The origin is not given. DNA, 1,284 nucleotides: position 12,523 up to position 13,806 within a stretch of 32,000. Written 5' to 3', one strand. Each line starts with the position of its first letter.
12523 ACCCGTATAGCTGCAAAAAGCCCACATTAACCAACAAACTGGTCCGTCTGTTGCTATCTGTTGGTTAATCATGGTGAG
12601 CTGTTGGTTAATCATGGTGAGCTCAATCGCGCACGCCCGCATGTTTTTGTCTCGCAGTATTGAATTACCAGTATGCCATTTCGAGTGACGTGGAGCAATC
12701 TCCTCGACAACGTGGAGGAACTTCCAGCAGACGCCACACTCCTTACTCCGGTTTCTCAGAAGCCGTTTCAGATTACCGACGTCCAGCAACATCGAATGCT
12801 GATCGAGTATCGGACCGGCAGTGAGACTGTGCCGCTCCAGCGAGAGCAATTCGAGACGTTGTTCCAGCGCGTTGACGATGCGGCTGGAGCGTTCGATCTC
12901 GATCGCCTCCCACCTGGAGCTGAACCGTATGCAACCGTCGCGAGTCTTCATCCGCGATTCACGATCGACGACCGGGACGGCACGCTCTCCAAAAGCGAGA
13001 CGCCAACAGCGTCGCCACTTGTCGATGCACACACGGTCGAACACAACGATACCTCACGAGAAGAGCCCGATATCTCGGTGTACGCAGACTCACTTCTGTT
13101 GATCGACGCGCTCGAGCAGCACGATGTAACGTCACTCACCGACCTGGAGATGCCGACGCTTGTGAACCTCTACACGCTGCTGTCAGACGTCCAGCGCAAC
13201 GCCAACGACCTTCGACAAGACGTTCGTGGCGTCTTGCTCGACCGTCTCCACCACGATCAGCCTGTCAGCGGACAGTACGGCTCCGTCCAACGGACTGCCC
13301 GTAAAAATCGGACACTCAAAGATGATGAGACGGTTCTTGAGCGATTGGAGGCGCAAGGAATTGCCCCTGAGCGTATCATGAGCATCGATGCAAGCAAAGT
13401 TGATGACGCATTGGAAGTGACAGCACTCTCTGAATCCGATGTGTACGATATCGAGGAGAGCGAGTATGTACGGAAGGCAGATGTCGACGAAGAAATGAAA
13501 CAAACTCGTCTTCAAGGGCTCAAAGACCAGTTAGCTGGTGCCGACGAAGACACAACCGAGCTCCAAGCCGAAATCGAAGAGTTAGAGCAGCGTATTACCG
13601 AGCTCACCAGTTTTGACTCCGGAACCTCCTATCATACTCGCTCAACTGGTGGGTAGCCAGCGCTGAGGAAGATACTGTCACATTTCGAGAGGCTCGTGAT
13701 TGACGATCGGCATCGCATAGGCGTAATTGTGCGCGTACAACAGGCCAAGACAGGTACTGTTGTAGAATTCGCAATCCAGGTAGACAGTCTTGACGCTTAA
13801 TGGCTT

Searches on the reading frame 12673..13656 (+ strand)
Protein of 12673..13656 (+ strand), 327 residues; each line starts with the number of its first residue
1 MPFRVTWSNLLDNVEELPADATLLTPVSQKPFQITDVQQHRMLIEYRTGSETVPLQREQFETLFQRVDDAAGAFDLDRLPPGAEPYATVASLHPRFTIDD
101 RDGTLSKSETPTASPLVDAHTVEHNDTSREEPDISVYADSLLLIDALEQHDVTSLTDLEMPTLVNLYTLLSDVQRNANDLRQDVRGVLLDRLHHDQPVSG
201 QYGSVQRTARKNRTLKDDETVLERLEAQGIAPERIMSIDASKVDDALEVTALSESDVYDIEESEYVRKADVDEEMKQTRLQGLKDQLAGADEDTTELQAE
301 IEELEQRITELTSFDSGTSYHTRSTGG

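Call 9: search_protein_families(library=pfam, proteins=[window:12673-13656:+], max_evalue=0.01)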
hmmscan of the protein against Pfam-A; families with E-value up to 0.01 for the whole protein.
window:12673-13656:+ (327 aa): 1 family
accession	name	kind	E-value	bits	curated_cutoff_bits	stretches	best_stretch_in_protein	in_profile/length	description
PF06810.17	Phage_scaffold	-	0.0021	18.5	35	1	224-312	5-76/170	Phage capsid assembly scaffolding protein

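Call 10: search_protein_families(library=ncbifam, proteins=[window:12673-13656:+], max_evalue=0.01)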
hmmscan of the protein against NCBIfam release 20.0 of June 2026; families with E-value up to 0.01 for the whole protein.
window:12673-13656:+ (327 aa): 0 families

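Call 11: find_encoding_contigs(protein=window:12673-13656:+, flank=10000, max_places=10)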
Protein window:12673-13656:+ (327 aa): no gene with exactly this product is on record in the collection.

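Call 58: search_protein_families(library=phrogs, proteins=[window:12673-13656:+], max_evalue=0.01)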
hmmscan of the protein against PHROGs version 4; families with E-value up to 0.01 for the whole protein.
window:12673-13656:+ (327 aa): 5 families
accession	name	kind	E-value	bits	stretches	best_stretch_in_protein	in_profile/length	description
phrog_35116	-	unknown function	3.2e-130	435.5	1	1-318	1-322/326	-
phrog_2619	-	unknown function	0.00075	20.7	1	263-313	46-96/124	-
phrog_1244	-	unknown function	0.0015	18.9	1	278-318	40-80/157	-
phrog_194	-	head and packaging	0.0024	18.7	1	254-312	43-96/335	head scaffolding protein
phrog_206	-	head and packaging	0.0096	16.7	0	212-313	58-141/263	head scaffolding protein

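Call 59: search_dna_similar(query=window:12673-13656:+, collection=phages, mode=protein, max_rows=15)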
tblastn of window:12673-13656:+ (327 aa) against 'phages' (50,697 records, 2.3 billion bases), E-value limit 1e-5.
No match.

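Call 60: search_dna_similar(query=window:12673-13656:+, collection=plasmids, mode=protein, max_rows=40)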
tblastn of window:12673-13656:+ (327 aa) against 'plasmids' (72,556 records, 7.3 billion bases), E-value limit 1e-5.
Records with a match: 71; places in all: 93; records where one place covers at least 80% of the query: 68.
Best place of each record, by identity: 80-90% 3; 60-80% 27; <60% 41.
By first word of the organism name: Haloarcula 13; Halobacterium 10; Natrinema 8; Halorubrum 5; Natribaculum 5; Halococcus 5; Halovenus 3; Salinigranum 2; Natronorubrum 2; Salinibaculum 2; and 15 more.
By predicted mobility (MOB-suite, as given by PLSDB): non-mobilizable 71.
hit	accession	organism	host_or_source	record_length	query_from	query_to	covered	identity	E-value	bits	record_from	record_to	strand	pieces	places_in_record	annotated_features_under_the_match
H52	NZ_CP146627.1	Halobacterium salinarum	-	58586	1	327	100%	89.0%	0e+0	590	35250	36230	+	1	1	hypothetical protein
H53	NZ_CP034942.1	Halorubrum ezzemoulense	Cell Culture,Hypersaline Lake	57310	1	327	100%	88.4%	0e+0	587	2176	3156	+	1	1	hypothetical protein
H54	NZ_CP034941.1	Halorubrum ezzemoulense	Cell Culture,Hypersaline Lake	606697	1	327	100%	85.6%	1e-178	555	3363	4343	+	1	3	hypothetical protein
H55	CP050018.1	Haloarcula sp. JP-L23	-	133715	1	327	100%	70.8%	9e-137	435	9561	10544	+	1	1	hypothetical protein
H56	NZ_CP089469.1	Halobacterium noricense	cell culture,sediment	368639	1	326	100%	70.6%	5e-139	441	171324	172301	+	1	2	hypothetical protein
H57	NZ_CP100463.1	Salinigranum marinum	cell culture,Saline soil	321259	1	322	98%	67.9%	6e-126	404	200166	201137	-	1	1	hypothetical protein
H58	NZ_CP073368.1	Haloarcula sinaiiensis ATCC 33800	cell culture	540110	1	327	100%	66.7%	4e-137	436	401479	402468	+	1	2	hypothetical protein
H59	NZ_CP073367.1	Haloarcula sinaiiensis ATCC 33800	cell culture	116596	1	327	100%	66.7%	1e-128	411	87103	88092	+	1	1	hypothetical protein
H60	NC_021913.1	Halorhabdus tiamatea SARL4B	-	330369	1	326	100%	64.3%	1e-134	429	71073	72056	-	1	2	hypothetical protein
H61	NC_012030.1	Halorubrum lacusprofundi ATCC 49239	-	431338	1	318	97%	64.6%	4e-129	413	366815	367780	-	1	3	hypothetical protein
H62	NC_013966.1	Haloferax volcanii DS2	-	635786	1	324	99%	62.8%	1e-124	400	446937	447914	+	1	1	hypothetical protein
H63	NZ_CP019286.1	Halobiforma lacisalsi AJ5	Ayakekumsalt Lake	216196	1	324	99%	62.6%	5e-112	364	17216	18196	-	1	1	DUF2800 domain-containing protein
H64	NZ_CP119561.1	Haloarcula halophila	cell culture,sediment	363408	1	327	100%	61.3%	1e-121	391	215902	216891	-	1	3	DUF2800 domain-containing protein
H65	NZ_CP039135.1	Haloarcula marismortui ATCC 43049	Cell culture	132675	1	324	99%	61.3%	1e-120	388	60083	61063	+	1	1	hypothetical protein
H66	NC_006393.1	Haloarcula marismortui ATCC 43049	-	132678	1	324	99%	61.3%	1e-120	388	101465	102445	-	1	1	hypothetical protein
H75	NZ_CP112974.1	Halovenus salina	cell cuture,Isla Bacuta saltern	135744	1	326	100%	59.3%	4e-120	387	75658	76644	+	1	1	hypothetical protein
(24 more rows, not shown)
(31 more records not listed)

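Call 61: get_annotated_region(hit=H62, flank=7000)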
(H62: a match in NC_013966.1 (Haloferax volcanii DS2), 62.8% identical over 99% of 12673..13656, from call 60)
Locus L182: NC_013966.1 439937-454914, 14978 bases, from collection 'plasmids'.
description: Haloferax volcanii DS2 plasmid pHV4, complete sequence
organism: Haloferax volcanii DS2 (NCBI taxid 309800)
taxonomy: Archaea; Euryarchaeota; Halobacteria; Halobacteriales; Haloferacaceae; Haloferax; Haloferax volcanii; Haloferax volcanii DS2
host: -; source: -; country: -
typing (MOB-suite, as given by PLSDB): non-mobilizable
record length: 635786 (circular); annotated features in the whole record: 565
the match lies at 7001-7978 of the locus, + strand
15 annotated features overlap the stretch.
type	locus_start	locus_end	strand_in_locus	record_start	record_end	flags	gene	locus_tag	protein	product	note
CDS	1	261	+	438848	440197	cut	-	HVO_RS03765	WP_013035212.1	IS4 family transposase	-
CDS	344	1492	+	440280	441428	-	-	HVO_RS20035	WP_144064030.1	PH domain-containing protein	-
CDS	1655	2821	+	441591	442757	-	-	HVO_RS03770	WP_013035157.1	ISH3-like element ISH51 family transposase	GO:0006313 - DNA transposition [Evidence IEA]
CDS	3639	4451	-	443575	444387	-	-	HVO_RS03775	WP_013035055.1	DUF6036 family nucleotidyltransferase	-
CDS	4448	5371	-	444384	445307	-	-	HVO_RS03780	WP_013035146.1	helix-turn-helix domain-containing protein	GO:0006355 - regulation of DNA-templated transcription [Evidence IEA]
CDS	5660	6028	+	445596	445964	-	-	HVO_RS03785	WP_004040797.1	hypothetical protein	-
CDS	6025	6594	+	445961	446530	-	-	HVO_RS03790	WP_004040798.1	hypothetical protein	-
CDS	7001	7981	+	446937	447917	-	-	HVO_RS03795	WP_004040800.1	hypothetical protein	-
CDS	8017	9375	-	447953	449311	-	-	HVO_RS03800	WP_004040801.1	DUF790 family protein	-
CDS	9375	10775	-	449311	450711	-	-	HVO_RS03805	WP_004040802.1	DEAD/DEAH box helicase family protein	-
CDS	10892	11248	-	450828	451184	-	-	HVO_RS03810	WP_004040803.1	calcium-binding protein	-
CDS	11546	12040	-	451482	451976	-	-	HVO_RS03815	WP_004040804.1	zinc ribbon domain-containing protein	-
CDS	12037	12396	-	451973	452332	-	-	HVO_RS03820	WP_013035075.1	hypothetical protein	-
CDS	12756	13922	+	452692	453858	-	-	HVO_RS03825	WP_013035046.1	ISH3-like element ISHvo20 family transposase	GO:0006313 - DNA transposition [Evidence IEA]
CDS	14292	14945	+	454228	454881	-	-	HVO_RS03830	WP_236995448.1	rhomboid family intramembrane serine protease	-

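Call 73: find_related_loci(query=window:12673-13656:+, collection=viral_contigs, flank=3000)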
Query window:12673-13656:+ (327 aa) in viral_contigs; peptide patterns used: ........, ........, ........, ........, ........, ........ (x = any residue, [..] = any of these).
6 stretches matched a pattern, but none encodes a relative of the query by tblastn (E <= 1e-3).

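Call 75: get_annotated_region(hit=H54, flank=2500)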
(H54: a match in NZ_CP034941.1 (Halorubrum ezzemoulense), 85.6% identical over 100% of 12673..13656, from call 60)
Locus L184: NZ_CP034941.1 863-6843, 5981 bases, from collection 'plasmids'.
description: Halorubrum ezzemoulense strain Fb21 plasmid megaplasmid, complete sequence
organism: Halorubrum ezzemoulense (NCBI taxid 337243)
taxonomy: Archaea; Euryarchaeota; Halobacteria; Halobacteriales; Haloferacaceae; Halorubrum; Halorubrum ezzemoulense
host: -; source: Cell Culture,Hypersaline Lake; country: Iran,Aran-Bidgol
typing (MOB-suite, as given by PLSDB): non-mobilizable
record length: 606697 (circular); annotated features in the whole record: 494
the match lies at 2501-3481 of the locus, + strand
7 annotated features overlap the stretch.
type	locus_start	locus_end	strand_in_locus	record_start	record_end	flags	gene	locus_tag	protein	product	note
CDS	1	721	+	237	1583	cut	-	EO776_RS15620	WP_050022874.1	orc1/cdc6 family replication initiation protein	-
CDS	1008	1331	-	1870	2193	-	-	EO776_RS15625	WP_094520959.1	hypothetical protein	-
CDS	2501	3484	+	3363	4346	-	-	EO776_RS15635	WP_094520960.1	hypothetical protein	-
CDS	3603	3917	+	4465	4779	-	-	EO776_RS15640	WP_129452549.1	hypothetical protein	-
CDS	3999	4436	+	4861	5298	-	-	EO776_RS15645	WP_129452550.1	TRAM domain-containing protein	-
CDS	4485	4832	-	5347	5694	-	-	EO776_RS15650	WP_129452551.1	DUF6788 family protein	-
CDS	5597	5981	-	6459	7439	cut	-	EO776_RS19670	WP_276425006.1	methyl-accepting chemotaxis protein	GO:0007165 - signal transduction [Evidence IEA]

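Call 76: get_annotated_region(hit=H55, flank=2500)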
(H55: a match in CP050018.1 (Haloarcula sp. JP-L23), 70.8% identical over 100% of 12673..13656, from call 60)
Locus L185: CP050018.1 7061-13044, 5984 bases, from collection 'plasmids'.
description: Haloarcula sp. JP-L23 plasmid unnamed4, complete sequence
organism: Haloarcula sp. JP-L23 (NCBI taxid 2716717)
taxonomy: Archaea; Euryarchaeota; Halobacteria; Halobacteriales; Haloarculaceae; Haloarcula; Haloarcula sp. JP-L23
host: -; source: -; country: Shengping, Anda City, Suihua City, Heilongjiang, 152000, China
typing (MOB-suite, as given by PLSDB): non-mobilizable
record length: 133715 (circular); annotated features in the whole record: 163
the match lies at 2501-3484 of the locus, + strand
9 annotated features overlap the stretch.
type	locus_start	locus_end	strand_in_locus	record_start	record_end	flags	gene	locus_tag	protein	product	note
CDS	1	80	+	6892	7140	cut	-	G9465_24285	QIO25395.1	type II toxin-antitoxin system HicB family antitoxin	-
CDS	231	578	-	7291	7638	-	-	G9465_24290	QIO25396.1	helix-turn-helix domain-containing protein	-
CDS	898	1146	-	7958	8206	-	-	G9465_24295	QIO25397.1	hypothetical protein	-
CDS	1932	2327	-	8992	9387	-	-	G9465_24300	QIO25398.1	hypothetical protein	-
CDS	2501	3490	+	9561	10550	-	-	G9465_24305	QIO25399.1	hypothetical protein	-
CDS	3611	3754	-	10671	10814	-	-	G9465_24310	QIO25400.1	hypothetical protein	-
CDS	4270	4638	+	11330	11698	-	-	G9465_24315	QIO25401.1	hypothetical protein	-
CDS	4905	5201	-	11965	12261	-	-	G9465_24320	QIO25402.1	helix-hairpin-helix domain-containing protein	-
CDS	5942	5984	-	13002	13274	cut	-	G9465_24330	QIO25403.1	ribbon-helix-helix protein, CopG family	-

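Call 77: get_annotated_region(hit=H56, flank=2500)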
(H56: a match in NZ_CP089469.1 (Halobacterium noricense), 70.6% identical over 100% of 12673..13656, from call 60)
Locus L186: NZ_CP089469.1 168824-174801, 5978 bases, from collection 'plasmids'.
description: Halobacterium noricense strain JCM 15102 plasmid unnamed1, complete sequence
organism: Halobacterium noricense (NCBI taxid 223182)
taxonomy: Archaea; Euryarchaeota; Halobacteria; Halobacteriales; Halobacteriaceae; Halobacterium; Halobacterium noricense
host: -; source: cell culture,sediment; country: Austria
typing (MOB-suite, as given by PLSDB): non-mobilizable; mating-pair formation MPF_T
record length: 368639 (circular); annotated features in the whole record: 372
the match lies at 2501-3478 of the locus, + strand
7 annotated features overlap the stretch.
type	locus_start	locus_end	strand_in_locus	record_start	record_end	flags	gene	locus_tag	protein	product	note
CDS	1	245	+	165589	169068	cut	-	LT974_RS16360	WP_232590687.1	UvrD-helicase domain-containing protein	-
CDS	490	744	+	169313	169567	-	-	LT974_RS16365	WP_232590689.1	hypothetical protein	-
CDS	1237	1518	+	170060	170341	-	-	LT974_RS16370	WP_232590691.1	PadR family transcriptional regulator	-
CDS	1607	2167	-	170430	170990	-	-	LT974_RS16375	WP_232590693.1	TATA-box-binding protein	-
CDS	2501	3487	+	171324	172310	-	-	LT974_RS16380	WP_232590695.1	hypothetical protein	-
CDS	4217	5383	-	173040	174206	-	-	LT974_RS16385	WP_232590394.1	ISH3-like element ISH27-2 family transposase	GO:0006313 - DNA transposition [Evidence IEA]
CDS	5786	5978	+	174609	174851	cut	-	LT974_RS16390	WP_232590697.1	hypothetical protein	-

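Call 78: get_annotated_region(hit=H58, flank=2500)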
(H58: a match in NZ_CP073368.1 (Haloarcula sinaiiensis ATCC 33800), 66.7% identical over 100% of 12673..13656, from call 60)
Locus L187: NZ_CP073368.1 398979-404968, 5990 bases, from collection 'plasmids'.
description: Haloarcula sinaiiensis ATCC 33800 plasmid pHsi540, complete sequence
organism: Haloarcula sinaiiensis ATCC 33800 (NCBI taxid 662476)
taxonomy: Archaea; Euryarchaeota; Halobacteria; Halobacteriales; Haloarculaceae; Haloarcula; Haloarcula sinaiiensis; Haloarcula sinaiiensis ATCC 33800
host: -; source: cell culture; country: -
typing (MOB-suite, as given by PLSDB): non-mobilizable
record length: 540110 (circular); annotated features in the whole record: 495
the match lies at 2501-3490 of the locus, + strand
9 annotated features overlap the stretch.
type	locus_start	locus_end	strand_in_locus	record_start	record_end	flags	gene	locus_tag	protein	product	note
CDS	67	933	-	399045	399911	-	-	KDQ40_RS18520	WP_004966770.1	hypothetical protein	-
CDS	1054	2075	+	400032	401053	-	-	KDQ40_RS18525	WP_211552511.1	IS630 family transposase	-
CDS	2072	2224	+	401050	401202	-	-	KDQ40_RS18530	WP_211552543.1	hypothetical protein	-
CDS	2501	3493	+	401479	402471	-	-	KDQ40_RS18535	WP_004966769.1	hypothetical protein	-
CDS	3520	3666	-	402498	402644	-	-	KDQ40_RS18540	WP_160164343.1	hypothetical protein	-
CDS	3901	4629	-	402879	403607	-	-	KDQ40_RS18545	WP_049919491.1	rhomboid family intramembrane serine protease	-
CDS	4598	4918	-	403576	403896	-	-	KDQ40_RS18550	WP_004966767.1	hypothetical protein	-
CDS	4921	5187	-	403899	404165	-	-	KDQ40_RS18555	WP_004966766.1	hypothetical protein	-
CDS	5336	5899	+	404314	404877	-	-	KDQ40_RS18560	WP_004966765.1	HTH domain-containing protein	-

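Call 79: get_annotated_region(hit=H60, flank=2500)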
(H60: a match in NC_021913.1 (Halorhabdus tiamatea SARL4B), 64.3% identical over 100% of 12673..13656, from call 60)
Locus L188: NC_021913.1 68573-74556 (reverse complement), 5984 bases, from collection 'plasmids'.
description: Halorhabdus tiamatea SARL4B plasmid pHTIA, complete sequence
organism: Halorhabdus tiamatea SARL4B (NCBI taxid 1033806)
taxonomy: Archaea; Euryarchaeota; Halobacteria; Halobacteriales; Haloarculaceae; Halorhabdus; Halorhabdus tiamatea; Halorhabdus tiamatea SARL4B
host: -; source: -; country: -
typing (MOB-suite, as given by PLSDB): non-mobilizable; replicon rep_cluster_15,rep_cluster_31
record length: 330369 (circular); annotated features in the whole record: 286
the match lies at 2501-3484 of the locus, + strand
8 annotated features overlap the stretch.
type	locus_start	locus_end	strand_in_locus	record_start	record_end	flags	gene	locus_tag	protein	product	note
CDS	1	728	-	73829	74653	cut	-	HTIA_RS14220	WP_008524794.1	hypothetical protein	-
CDS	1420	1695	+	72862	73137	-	-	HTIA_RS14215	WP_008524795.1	hypothetical protein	-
CDS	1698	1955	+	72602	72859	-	-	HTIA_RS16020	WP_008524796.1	type II toxin-antitoxin system HicA family toxin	-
CDS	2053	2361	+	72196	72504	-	-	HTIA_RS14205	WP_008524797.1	hypothetical protein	-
CDS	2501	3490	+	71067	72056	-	-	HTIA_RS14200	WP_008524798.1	hypothetical protein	-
CDS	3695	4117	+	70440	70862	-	-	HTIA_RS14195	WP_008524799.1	hypothetical protein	-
CDS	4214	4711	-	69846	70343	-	-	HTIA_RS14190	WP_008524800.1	PIN domain-containing protein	-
CDS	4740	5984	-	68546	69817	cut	-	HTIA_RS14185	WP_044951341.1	IS200/IS605 family transposase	-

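Call 80: get_annotated_region(hit=H61, flank=2500)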
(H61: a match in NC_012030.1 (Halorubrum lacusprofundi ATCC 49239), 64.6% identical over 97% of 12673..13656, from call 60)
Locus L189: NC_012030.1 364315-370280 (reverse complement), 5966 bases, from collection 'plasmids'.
description: Halorubrum lacusprofundi ATCC 49239 plasmid pHLAC01, complete sequence
organism: Halorubrum lacusprofundi ATCC 49239 (NCBI taxid 416348)
taxonomy: Archaea; Euryarchaeota; Halobacteria; Halobacteriales; Haloferacaceae; Halorubrum; Halorubrum lacusprofundi; Halorubrum lacusprofundi ATCC 49239
host: -; source: -; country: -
typing (MOB-suite, as given by PLSDB): non-mobilizable; mating-pair formation MPF_unknown
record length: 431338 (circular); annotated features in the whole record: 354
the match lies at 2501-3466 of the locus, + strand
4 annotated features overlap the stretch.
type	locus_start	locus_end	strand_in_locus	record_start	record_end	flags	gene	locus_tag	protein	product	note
CDS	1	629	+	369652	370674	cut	-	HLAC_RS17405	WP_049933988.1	ATP-binding protein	-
CDS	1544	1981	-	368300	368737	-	-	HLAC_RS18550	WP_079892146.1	TRAM domain-containing protein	-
CDS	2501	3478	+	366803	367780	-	-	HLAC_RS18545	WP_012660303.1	hypothetical protein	-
CDS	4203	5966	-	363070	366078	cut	-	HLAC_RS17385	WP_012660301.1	hypothetical protein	-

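Call 81: get_annotated_region(hit=H65, flank=2500)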
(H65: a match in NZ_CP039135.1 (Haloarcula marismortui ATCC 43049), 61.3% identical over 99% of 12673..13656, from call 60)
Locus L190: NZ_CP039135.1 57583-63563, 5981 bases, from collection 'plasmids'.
description: Haloarcula marismortui ATCC 43049 plasmid pHMA133, complete sequence
organism: Haloarcula marismortui ATCC 43049 (NCBI taxid 272569)
taxonomy: Archaea; Euryarchaeota; Halobacteria; Halobacteriales; Haloarculaceae; Haloarcula; Haloarcula marismortui; Haloarcula marismortui ATCC 43049
host: -; source: Cell culture; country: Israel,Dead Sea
typing (MOB-suite, as given by PLSDB): non-mobilizable; mating-pair formation MPF_T
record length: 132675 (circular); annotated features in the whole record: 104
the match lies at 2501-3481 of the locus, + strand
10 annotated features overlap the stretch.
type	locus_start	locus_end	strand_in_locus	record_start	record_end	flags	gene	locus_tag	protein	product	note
CDS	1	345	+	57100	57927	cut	-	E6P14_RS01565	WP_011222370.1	ParA family protein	-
CDS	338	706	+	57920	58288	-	-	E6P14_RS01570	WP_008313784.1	hypothetical protein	-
CDS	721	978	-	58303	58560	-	-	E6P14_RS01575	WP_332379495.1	helix-turn-helix transcriptional regulator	-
CDS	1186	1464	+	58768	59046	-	-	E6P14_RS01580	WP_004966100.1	hypothetical protein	-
CDS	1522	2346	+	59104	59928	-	-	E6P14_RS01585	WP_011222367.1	hypothetical protein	-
CDS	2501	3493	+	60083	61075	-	-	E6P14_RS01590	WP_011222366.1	hypothetical protein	-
CDS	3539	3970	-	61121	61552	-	-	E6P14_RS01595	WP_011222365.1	PIN domain-containing protein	-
CDS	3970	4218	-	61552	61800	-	-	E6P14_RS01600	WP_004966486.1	AbrB/MazE/SpoVT family DNA-binding domain-containing protein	-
CDS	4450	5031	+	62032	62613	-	-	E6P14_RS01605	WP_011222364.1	hypothetical protein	-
CDS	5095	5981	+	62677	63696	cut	-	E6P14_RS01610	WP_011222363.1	hypothetical protein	-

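Call 82: get_annotated_region(hit=H75, flank=2500)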
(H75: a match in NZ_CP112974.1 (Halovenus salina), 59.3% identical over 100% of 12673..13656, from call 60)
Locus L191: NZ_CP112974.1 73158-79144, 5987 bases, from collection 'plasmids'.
description: Halovenus salina strain JCM 30072 plasmid unnamed2, complete sequence
organism: Halovenus salina (NCBI taxid 1510225)
taxonomy: Archaea; Euryarchaeota; Halobacteria; Halobacteriales; Haloarculaceae; Halovenus; Halovenus salina
host: -; source: cell cuture,Isla Bacuta saltern; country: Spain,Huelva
typing (MOB-suite, as given by PLSDB): non-mobilizable
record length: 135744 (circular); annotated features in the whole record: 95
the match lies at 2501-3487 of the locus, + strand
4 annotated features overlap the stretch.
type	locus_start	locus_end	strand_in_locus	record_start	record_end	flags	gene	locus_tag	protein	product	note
CDS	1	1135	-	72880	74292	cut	-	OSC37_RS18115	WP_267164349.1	DEAD/DEAH box helicase family protein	-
CDS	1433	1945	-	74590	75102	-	-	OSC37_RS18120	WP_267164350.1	hypothetical protein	-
CDS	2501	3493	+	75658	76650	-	-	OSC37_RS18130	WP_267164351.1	hypothetical protein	-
CDS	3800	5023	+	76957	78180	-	-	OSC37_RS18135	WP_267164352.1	hypothetical protein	-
